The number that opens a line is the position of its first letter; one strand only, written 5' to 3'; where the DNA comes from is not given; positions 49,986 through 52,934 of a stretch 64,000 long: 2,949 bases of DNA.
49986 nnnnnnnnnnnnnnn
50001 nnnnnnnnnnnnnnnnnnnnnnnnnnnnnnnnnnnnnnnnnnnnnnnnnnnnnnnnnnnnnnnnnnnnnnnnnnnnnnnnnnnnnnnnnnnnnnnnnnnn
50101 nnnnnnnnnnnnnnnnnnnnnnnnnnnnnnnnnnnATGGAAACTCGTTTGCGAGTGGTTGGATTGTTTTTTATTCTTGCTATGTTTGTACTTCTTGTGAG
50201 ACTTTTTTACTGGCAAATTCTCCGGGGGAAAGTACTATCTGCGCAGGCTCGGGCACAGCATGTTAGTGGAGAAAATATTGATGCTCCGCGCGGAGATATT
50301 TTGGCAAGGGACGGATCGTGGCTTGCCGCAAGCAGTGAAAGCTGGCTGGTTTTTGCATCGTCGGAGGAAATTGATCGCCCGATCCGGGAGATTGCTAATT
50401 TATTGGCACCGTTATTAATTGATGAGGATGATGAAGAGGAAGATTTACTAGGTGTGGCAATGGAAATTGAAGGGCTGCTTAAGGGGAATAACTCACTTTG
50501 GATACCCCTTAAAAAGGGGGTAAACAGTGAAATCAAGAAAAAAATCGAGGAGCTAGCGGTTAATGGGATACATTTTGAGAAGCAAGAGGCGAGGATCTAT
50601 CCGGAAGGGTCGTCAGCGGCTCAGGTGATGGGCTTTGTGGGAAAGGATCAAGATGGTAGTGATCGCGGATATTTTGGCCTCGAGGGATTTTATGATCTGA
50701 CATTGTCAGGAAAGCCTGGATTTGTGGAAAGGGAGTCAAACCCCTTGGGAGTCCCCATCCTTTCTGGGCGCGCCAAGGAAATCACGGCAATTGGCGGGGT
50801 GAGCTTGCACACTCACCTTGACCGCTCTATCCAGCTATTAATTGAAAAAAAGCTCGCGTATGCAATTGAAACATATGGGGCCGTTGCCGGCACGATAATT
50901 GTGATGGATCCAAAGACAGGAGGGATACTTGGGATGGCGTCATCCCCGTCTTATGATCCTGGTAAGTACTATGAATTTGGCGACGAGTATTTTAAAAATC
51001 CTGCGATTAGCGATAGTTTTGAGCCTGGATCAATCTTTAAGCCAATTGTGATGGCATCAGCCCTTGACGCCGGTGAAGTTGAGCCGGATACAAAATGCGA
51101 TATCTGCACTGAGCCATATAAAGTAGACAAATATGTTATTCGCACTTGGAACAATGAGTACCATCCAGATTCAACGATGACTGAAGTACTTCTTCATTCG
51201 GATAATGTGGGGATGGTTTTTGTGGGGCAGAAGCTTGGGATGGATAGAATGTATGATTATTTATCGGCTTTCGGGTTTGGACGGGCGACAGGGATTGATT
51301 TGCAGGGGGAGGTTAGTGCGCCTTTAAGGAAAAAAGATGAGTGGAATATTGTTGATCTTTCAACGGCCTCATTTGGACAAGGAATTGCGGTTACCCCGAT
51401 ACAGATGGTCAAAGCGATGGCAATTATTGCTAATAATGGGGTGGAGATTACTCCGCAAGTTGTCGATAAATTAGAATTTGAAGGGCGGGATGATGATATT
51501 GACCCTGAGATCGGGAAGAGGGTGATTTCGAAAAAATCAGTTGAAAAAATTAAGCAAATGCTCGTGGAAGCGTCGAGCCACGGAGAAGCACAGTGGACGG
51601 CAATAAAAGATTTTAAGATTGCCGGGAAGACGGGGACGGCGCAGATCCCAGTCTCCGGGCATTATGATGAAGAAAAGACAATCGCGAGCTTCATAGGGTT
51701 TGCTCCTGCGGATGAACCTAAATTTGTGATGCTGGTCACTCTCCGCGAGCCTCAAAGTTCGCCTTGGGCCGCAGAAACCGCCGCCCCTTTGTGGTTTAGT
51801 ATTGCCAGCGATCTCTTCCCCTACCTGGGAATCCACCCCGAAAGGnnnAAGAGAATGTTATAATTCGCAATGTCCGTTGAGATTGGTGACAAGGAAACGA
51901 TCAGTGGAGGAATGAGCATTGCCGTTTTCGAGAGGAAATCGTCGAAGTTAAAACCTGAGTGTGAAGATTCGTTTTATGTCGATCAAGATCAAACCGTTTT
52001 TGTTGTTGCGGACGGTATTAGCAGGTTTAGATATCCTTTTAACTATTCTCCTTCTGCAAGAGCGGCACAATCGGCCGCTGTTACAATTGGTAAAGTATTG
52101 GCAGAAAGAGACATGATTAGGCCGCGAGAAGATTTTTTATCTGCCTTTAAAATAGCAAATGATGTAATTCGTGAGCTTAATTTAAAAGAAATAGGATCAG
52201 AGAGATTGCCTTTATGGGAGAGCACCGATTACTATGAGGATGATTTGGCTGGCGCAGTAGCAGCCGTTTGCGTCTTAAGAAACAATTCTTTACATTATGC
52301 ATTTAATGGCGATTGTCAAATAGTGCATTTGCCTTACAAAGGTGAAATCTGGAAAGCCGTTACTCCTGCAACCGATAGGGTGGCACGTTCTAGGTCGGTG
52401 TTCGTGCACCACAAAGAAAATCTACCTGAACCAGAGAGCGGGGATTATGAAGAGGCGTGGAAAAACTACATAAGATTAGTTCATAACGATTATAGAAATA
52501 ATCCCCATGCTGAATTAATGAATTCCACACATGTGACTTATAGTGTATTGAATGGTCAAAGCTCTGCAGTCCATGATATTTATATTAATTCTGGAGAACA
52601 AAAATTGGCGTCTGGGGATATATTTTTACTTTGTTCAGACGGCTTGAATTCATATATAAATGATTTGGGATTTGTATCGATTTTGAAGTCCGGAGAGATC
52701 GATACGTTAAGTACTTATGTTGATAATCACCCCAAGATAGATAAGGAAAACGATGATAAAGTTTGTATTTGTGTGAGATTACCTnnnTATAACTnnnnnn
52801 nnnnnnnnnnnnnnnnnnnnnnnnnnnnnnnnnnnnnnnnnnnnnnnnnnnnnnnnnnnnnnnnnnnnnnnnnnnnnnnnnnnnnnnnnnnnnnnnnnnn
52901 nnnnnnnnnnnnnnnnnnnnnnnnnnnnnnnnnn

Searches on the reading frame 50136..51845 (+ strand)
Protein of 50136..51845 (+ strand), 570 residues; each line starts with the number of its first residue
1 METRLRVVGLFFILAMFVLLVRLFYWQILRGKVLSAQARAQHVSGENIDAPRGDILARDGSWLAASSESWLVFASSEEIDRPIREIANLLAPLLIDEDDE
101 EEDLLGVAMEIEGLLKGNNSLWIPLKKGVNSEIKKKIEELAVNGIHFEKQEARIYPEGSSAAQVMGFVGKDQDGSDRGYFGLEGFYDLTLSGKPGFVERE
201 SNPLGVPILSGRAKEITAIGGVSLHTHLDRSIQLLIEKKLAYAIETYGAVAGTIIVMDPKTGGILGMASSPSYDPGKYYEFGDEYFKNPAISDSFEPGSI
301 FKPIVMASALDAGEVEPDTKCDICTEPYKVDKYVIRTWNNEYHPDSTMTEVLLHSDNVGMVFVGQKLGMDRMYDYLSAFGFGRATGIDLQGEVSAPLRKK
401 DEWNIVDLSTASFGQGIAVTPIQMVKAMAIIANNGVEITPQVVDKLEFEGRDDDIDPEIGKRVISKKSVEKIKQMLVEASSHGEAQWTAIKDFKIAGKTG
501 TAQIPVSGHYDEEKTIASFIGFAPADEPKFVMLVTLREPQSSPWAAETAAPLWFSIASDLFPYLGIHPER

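Call 5: search_protein_families(library=pfam, proteins=[window:50136-51845:+], max_evalue=0.001)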
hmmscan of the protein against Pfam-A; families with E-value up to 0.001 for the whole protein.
window:50136-51845:+ (570 aa): 3 families
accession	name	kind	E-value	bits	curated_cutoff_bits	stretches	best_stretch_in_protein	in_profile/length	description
PF00905.27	Transpeptidase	-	1.2e-77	261.6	22.1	1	252-550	1-291/299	Penicillin binding protein transpeptidase domain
PF03717.20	PBP_dimer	-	3.7e-17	63.8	24.4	1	48-208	2-176/180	Penicillin-binding Protein dimerisation domain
PF13354.11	Beta-lactamase2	-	3.7e-05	23.6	22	1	293-435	19-150/214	Beta-lactamase enzyme family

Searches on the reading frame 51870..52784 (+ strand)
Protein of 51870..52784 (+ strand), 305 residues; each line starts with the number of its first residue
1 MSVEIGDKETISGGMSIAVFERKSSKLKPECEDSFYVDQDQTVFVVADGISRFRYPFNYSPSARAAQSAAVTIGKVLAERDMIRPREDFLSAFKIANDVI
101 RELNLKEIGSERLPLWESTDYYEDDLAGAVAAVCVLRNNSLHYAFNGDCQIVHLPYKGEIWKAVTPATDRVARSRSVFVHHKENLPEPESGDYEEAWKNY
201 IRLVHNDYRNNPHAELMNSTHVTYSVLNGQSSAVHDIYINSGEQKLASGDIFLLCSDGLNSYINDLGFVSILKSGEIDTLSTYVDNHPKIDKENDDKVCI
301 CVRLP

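Call 5: search_protein_families(library=pfam, proteins=[window:51870-52784:+], max_evalue=0.001)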
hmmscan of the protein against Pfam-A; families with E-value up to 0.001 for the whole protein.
window:51870-52784:+ (305 aa): 1 family
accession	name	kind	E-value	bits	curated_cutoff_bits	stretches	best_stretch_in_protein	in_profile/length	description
PF13672.11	PP2C_2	-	6.8e-05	22.9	24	1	30-272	11-188/209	Protein phosphatase 2C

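Call 18: search_protein_families(library=ncbifam, proteins=[window:51870-52784:+], max_evalue=0.001)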
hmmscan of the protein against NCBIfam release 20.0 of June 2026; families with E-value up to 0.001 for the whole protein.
window:51870-52784:+ (305 aa): 1 family
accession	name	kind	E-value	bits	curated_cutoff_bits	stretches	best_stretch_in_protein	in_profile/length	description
NF033484.1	Stp1_PP2C_phos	equivalog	1.6e-06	27.8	230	1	236-274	164-202/232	Stp1/IreP family PP2C-type Ser/Thr phosphatase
